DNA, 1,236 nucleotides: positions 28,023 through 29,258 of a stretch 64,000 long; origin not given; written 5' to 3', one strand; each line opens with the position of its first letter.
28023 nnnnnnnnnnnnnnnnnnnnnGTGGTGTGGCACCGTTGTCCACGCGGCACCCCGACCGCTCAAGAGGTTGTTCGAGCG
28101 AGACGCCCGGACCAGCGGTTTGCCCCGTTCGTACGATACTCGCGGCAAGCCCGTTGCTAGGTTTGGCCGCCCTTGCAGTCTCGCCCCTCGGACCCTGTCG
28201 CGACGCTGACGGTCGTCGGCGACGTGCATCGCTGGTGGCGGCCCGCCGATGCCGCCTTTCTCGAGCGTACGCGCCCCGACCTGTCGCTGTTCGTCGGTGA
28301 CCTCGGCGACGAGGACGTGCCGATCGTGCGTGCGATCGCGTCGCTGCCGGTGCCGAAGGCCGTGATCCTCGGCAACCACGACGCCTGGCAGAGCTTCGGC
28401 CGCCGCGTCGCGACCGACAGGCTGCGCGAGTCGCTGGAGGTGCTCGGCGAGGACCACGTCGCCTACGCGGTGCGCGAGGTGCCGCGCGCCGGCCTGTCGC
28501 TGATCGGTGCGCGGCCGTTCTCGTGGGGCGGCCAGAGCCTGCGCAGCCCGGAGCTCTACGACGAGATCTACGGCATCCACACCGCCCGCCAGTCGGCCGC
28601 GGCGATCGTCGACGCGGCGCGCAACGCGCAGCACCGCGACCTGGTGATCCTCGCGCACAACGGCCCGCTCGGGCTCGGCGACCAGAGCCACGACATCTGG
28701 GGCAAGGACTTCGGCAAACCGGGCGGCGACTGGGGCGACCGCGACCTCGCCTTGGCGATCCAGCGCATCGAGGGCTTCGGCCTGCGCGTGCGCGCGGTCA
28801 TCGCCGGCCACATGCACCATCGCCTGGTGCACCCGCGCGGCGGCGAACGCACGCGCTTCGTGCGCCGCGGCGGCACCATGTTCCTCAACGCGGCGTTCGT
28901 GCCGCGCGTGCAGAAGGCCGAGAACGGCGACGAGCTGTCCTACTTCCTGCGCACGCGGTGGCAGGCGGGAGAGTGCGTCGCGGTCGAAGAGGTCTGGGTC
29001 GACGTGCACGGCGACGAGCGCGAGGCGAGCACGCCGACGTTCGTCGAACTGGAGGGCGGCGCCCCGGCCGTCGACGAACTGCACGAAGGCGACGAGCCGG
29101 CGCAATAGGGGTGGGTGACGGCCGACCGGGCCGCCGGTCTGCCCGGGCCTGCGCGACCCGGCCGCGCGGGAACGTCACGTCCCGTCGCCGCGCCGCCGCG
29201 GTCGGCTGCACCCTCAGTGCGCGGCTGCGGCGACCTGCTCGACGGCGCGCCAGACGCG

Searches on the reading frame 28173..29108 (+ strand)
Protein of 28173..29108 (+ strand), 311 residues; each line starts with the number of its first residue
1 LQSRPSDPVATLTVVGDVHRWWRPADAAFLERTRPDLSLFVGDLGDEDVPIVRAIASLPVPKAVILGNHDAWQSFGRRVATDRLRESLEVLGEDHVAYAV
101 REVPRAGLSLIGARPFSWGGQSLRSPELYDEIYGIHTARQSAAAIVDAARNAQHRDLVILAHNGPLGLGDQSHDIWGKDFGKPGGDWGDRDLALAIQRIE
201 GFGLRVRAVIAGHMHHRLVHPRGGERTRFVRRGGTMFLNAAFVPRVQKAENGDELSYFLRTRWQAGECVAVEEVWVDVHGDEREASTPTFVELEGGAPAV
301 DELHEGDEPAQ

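Call 87: search_protein_families(library=ncbifam, proteins=[window:28173-29108:+], max_evalue=0.01)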
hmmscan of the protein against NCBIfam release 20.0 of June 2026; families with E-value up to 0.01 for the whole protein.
window:28173-29108:+ (311 aa): 1 family
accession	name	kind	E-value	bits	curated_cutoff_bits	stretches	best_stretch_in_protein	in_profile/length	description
TIGR04168.1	TIGR04168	hypoth_equivalog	5.3e-77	258.9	200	1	30-280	1-260/269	TIGR04168 family protein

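Call 88: search_solved_structures(query=window:28173-29108:+, max_evalue=0.01)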
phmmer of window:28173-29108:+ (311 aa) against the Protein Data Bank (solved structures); distinct sequences matched with E-value up to 0.01: 0.
